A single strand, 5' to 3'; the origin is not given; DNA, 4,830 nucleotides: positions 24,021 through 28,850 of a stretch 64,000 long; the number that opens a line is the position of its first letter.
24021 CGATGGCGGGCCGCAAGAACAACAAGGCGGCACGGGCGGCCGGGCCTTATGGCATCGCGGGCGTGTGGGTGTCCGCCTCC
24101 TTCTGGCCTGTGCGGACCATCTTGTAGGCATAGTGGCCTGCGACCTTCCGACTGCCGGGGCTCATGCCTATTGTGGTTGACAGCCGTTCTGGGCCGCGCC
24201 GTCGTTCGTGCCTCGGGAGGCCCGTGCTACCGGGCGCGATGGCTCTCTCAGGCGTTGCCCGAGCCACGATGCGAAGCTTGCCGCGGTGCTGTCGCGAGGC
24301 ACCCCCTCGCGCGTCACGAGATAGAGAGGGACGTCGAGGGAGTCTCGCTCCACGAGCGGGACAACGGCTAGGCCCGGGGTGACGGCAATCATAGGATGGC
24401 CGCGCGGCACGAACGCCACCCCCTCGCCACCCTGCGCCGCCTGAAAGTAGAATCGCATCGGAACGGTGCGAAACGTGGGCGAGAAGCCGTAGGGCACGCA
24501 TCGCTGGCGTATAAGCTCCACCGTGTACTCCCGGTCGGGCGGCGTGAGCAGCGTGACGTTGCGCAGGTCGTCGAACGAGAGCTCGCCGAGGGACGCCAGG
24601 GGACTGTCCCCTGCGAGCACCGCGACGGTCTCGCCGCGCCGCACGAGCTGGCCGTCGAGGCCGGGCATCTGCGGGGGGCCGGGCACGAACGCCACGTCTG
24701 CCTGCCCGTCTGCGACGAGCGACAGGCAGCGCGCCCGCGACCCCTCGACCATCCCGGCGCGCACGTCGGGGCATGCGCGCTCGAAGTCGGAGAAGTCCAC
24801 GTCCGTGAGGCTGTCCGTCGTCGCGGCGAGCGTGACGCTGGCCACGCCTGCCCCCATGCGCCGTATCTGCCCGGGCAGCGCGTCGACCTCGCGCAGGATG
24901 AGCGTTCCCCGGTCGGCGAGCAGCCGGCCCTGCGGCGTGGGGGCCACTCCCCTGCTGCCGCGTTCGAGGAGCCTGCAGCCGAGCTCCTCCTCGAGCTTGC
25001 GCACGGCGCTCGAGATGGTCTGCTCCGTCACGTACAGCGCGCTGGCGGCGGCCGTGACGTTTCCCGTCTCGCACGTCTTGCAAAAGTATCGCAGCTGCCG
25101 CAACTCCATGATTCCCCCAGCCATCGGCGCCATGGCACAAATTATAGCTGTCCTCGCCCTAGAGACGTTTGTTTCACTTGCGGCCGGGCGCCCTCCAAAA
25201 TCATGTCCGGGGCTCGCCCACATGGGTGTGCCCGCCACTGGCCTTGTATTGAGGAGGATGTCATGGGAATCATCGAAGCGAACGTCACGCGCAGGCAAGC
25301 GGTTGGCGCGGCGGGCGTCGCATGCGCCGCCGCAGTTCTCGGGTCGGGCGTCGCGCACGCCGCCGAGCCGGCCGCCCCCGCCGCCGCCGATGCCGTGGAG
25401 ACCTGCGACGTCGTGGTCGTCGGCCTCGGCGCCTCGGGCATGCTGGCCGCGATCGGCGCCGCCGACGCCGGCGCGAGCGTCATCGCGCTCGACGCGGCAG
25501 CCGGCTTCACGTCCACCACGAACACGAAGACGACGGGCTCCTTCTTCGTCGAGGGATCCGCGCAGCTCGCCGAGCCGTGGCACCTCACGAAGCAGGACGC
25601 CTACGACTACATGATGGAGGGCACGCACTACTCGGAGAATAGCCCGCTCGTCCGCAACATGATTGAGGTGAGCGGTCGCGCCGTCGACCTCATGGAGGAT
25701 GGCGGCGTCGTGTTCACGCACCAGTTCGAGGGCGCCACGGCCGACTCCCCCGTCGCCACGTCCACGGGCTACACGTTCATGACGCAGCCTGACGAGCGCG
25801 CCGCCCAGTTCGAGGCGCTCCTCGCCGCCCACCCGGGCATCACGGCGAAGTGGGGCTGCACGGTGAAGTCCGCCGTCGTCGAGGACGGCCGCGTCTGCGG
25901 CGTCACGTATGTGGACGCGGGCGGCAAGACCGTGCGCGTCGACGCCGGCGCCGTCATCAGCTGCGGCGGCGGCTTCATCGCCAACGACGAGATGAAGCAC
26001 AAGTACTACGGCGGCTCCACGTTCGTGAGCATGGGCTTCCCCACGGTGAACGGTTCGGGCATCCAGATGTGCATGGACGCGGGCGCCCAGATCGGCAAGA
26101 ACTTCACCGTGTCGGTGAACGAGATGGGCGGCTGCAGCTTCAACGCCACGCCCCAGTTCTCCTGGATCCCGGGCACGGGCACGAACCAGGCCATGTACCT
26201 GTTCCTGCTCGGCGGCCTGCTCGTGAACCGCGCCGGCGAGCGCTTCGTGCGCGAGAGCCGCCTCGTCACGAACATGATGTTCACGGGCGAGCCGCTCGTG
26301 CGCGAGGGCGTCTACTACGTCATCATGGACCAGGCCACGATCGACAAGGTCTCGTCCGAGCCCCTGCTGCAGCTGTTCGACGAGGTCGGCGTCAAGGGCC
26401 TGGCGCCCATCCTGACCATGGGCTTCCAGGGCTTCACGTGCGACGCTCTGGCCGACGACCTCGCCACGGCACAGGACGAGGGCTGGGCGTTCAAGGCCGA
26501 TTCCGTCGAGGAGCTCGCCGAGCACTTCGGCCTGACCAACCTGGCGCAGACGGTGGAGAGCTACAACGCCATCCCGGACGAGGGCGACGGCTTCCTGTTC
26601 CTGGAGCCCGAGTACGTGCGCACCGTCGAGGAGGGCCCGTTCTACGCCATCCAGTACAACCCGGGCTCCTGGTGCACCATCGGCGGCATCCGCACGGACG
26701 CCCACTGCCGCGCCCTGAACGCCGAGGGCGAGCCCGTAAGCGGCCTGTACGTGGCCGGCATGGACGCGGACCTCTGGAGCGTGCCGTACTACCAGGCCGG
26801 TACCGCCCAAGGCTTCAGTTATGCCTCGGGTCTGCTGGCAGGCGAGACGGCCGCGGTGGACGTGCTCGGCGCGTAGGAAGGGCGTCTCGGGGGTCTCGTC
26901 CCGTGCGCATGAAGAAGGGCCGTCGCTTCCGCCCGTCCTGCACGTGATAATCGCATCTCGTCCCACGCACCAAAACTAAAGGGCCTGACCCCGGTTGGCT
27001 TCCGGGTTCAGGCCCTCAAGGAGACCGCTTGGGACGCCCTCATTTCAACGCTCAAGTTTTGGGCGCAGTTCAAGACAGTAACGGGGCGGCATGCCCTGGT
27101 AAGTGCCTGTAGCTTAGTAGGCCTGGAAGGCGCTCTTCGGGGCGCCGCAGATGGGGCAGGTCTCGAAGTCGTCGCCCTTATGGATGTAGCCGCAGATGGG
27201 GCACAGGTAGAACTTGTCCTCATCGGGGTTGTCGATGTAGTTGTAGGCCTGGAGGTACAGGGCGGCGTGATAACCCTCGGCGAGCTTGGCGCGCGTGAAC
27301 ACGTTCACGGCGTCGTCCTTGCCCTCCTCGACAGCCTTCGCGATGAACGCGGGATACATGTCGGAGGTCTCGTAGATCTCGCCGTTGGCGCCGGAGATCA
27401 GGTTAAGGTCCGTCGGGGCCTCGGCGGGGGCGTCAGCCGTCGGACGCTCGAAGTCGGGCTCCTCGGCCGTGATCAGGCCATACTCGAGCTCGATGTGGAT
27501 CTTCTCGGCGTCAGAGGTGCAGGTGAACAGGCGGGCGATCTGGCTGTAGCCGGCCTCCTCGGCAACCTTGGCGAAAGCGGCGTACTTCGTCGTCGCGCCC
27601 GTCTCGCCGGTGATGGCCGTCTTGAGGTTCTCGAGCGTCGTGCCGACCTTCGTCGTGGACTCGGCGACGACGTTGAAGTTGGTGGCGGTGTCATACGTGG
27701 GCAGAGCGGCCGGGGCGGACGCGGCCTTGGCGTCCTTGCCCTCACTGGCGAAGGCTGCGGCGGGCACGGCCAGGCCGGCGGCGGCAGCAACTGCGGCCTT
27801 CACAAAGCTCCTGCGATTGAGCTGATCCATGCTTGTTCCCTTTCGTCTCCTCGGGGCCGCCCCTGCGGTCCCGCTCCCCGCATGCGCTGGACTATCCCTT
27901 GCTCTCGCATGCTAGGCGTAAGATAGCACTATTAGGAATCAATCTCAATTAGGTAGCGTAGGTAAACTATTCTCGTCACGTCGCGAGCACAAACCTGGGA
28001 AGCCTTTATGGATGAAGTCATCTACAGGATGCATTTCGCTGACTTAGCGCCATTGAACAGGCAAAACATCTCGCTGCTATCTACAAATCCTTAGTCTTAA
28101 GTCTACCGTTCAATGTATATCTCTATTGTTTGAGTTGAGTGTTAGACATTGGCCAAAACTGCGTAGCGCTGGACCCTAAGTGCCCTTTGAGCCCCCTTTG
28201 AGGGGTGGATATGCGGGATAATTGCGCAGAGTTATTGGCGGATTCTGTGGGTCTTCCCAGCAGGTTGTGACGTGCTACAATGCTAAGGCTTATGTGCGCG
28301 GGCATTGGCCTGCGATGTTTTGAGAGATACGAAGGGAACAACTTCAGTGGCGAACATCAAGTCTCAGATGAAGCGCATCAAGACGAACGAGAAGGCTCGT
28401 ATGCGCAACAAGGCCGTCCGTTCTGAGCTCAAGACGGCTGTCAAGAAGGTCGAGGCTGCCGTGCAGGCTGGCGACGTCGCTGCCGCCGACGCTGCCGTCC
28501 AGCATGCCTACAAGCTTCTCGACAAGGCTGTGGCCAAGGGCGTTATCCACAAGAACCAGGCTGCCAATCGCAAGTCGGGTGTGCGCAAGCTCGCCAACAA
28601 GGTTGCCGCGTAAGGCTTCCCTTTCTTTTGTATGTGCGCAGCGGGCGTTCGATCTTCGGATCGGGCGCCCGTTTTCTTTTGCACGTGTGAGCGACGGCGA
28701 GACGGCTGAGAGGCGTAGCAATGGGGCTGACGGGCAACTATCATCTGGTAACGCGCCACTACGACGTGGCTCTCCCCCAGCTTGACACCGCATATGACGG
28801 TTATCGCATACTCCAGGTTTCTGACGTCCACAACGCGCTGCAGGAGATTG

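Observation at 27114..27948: Rubrerythrin carrying a textbook twin-arginine export signal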

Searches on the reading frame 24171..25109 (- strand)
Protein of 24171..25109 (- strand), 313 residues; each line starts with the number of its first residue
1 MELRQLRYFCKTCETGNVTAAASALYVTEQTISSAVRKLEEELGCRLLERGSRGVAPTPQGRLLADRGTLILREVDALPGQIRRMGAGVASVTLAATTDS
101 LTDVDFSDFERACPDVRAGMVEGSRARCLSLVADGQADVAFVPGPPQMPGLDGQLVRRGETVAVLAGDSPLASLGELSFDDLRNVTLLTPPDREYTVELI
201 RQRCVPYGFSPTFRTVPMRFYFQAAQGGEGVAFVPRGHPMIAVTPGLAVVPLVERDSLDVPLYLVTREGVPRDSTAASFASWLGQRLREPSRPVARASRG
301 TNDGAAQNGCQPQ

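Call 36: search_protein_families(library=pfam, proteins=[window:24171-25109:-], max_evalue=0.001)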
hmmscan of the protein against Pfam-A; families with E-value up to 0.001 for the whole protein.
seq(313 aa): 3 families
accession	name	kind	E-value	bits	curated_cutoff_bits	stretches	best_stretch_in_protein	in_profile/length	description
PF03466.25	LysR_substrate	-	4.1e-26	92.1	28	1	107-287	26-208/209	LysR substrate binding domain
PF00126.33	HTH_1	-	2.2e-21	76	26.6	1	3-62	1-60/60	Bacterial regulatory helix-turn-helix protein, lysR family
PF13556.12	HTH_30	-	0.00098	19.3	27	0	15-48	12-45/59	PucR C-terminal helix-turn-helix domain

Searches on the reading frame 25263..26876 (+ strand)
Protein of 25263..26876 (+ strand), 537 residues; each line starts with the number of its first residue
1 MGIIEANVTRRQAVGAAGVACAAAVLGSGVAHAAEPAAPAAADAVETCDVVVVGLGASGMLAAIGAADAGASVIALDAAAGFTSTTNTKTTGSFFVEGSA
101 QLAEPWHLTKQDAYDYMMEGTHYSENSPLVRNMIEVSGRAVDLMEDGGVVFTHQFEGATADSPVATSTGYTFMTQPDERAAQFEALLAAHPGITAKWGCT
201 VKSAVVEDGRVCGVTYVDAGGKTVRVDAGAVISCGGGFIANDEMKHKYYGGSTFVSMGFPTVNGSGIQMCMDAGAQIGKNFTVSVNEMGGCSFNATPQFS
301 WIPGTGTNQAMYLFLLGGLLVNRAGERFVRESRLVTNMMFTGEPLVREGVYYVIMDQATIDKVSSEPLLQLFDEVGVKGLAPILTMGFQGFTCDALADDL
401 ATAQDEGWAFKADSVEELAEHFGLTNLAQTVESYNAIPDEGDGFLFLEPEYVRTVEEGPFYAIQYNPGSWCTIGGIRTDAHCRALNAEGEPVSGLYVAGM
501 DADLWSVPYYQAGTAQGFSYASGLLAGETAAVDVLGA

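Call 3: search_protein_families(library=pfam, proteins=[window:25263-26876:+], max_evalue=0.01)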
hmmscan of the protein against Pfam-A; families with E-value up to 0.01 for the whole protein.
window:25263-26876:+ (537 aa): 5 families
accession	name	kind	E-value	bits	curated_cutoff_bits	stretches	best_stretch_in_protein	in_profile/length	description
PF00890.30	FAD_binding_2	-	5.4e-37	128.4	20.4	1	49-502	1-399/414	FAD binding domain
PF03486.20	HI0933_like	-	6e-06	26.3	50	1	49-82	2-35/244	HI0933-like protein Rossmann domain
PF12831.13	FAD_oxidored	-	0.00064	19.6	27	0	49-74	1-26/416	FAD dependent oxidoreductase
PF07992.20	Pyr_redox_2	-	0.0017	18.2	26.1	0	49-80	2-33/291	Pyridine nucleotide-disulphide oxidoreductase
PF01266.30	DAO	-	0.0022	18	27.9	0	49-238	1-205/353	FAD dependent oxidoreductase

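Call 4: search_protein_families(library=ncbifam, proteins=[window:25263-26876:+], max_evalue=0.01)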
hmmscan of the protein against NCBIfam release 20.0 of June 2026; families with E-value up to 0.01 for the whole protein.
window:25263-26876:+ (537 aa): 39 families (the best 25 are shown)
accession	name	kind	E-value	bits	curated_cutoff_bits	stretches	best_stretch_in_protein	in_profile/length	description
NF053717.1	VnlPnlRedVprA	equivalog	2.4e-58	198.1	600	1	47-530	6-478/481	vinyl phenol reductase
NF006130.0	PRK08274.1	equivalog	5.4e-42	144.2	369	1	46-532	4-460/467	FAD-dependent tricarballylate dehydrogenase TcuA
TIGR01813.1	flavo_cyto_c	subfamily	1.2e-32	113.3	285.45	1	49-499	1-415/444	flavocytochrome c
NF005509.0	PRK07121.1-2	subfamily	7.5e-30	104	630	3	407-533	393-524/527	FAD-binding protein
NF005511.0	PRK07121.1-4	equivalog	8.4e-29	100.4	466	2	221-530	260-535/553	FAD-binding protein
NF009477.0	PRK12843.1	equivalog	7.7e-28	97.3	758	2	192-503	235-540/578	FAD-dependent oxidoreductase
NF005882.1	PRK07843.1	equivalog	8.1e-28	97.1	788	3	408-526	406-543/547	3-oxosteroid 1-dehydrogenase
NF009478.0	PRK12844.1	equivalog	1.8e-27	95.9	789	3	184-359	218-384/559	3-ketosteroid-delta-1-dehydrogenase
NF005510.0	PRK07121.1-3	subfamily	2.5e-27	95.8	481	3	410-530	357-482/492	FAD-binding protein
NF004789.0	PRK06134.1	subfamily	8e-26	90.7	747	3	451-530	487-567/581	FAD-dependent oxidoreductase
NF005064.0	PRK06481.1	equivalog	3.7e-23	82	542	3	403-499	369-468/506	flavocytochrome c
NF005508.0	PRK07121.1-1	equivalog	1.1e-22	80.2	537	3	45-153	18-126/497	FAD-binding protein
NF005512.0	PRK07121.1-5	subfamily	6.3e-21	74.5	812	3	405-531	360-487/489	FAD-binding protein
NF009474.0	PRK12837.1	equivalog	8.9e-21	74.3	675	1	181-513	177-490/513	FAD-binding protein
TIGR02485.1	CobZ_N-term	equivalog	9.3e-21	74.1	372.55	2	48-285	2-237/437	FAD-dependent tricarballylate dehydrogenase TcuA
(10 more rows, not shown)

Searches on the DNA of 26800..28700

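Call 45: search_rna_families(source=window, start=26800, end=28700, threshold=evalue, max_evalue=1)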
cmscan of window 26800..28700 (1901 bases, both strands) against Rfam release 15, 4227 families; matches with E-value up to 1: 4.
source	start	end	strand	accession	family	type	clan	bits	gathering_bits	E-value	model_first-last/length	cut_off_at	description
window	27724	27761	-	RF03262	mir-1181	Gene; miRNA;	-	22.1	95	0.51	19-56/81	no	mir-1181 microRNA precursor family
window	28615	28680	+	RF00236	ctRNA_pGA1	Gene; antisense;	-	20.3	45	0.44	1-79/79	no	ctRNA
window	28568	28680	+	RF02566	Ms1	Gene; sRNA;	-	19.2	162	0.027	1-304/304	no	Mycobacterium smegmatis small RNA 1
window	27888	27921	+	RF02448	SpR20_sRNA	Gene; sRNA;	-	18.9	45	0.53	1-45/45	no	Streptococcus sRNA SpR20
